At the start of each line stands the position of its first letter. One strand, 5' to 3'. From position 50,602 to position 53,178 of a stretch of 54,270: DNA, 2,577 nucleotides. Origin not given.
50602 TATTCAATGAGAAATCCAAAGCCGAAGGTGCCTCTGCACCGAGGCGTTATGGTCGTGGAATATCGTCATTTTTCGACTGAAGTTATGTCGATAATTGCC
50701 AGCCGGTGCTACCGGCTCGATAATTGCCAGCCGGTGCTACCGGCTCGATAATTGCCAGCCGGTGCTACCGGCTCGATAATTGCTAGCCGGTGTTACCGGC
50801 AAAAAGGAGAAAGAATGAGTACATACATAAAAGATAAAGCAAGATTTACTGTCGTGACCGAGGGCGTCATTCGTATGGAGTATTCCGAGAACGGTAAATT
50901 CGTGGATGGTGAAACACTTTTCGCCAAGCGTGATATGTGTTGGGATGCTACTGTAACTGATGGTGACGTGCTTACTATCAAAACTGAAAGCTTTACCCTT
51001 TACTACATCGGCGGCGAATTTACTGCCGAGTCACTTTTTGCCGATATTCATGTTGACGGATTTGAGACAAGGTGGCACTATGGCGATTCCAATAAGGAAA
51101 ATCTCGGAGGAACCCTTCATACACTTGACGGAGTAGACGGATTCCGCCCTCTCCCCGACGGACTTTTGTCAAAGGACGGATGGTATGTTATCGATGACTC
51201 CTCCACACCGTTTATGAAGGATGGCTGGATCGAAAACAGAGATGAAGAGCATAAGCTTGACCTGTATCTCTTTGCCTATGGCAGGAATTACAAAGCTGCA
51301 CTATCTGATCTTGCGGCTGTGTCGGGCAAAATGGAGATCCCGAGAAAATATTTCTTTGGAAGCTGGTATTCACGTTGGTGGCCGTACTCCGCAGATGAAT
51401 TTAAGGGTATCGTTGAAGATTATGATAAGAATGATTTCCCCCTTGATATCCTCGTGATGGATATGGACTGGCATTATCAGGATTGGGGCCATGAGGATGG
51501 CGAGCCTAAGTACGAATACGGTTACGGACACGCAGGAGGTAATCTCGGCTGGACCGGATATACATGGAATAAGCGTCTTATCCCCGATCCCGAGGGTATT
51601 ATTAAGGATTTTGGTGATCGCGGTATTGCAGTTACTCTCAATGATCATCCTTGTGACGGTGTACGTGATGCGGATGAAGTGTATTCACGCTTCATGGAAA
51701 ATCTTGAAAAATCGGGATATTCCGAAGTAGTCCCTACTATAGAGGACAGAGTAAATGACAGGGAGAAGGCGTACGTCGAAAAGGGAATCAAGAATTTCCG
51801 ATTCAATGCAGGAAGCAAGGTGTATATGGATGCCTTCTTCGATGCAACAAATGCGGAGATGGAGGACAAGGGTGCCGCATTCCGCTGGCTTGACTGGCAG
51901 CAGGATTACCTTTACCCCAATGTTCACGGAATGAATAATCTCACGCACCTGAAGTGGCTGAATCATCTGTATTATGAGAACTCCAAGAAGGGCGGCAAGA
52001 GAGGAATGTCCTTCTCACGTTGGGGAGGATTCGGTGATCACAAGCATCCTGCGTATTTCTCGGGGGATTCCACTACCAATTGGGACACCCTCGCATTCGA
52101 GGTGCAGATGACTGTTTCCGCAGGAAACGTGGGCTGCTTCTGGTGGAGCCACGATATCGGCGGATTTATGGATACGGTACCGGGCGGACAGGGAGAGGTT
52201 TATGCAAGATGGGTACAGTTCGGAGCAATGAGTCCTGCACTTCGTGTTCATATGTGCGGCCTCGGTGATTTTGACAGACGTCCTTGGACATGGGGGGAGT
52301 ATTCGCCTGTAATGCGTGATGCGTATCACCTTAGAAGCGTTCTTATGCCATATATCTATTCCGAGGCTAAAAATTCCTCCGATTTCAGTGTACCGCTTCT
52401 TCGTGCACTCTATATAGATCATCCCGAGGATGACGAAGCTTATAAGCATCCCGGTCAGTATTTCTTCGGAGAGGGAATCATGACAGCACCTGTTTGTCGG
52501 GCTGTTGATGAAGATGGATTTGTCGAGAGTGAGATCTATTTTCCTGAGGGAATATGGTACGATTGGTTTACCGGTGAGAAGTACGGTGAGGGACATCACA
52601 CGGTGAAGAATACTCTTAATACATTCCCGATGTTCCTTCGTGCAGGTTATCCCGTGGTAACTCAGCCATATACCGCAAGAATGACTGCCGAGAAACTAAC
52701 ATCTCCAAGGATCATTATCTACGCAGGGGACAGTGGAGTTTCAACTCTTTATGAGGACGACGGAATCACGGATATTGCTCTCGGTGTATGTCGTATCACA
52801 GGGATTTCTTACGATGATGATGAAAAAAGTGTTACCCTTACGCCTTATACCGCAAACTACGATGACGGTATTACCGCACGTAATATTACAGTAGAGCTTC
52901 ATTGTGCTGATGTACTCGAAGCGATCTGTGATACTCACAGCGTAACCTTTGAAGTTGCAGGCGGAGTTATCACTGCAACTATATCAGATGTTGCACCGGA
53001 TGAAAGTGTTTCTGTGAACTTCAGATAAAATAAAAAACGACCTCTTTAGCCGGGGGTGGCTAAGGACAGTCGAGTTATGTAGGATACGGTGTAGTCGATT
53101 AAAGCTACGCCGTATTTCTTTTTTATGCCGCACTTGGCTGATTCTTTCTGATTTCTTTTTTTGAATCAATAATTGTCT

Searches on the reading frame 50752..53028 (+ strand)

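Call 37: search_protein_families(library=pfam, proteins=[window:50752-53028:+], max_evalue=0.01)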
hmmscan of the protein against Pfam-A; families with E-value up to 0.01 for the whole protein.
window:50752-53028:+ (758 aa): 3 families
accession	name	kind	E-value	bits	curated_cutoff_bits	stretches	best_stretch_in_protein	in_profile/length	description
PF01055.32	Glyco_hydro_31_2nd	-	4.2e-50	171.4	23.5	1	196-537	3-327/328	Glycosyl hydrolases family 31 TIM-barrel domain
PF21365.3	Glyco_hydro_31_3rd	-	4.4e-18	66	24.4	1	547-633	2-85/87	Glycosyl hydrolase family 31 C-terminal domain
PF17137.9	DUF5110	-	1.1e-07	32.2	27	1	654-718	4-70/71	Domain of unknown function (DUF5110)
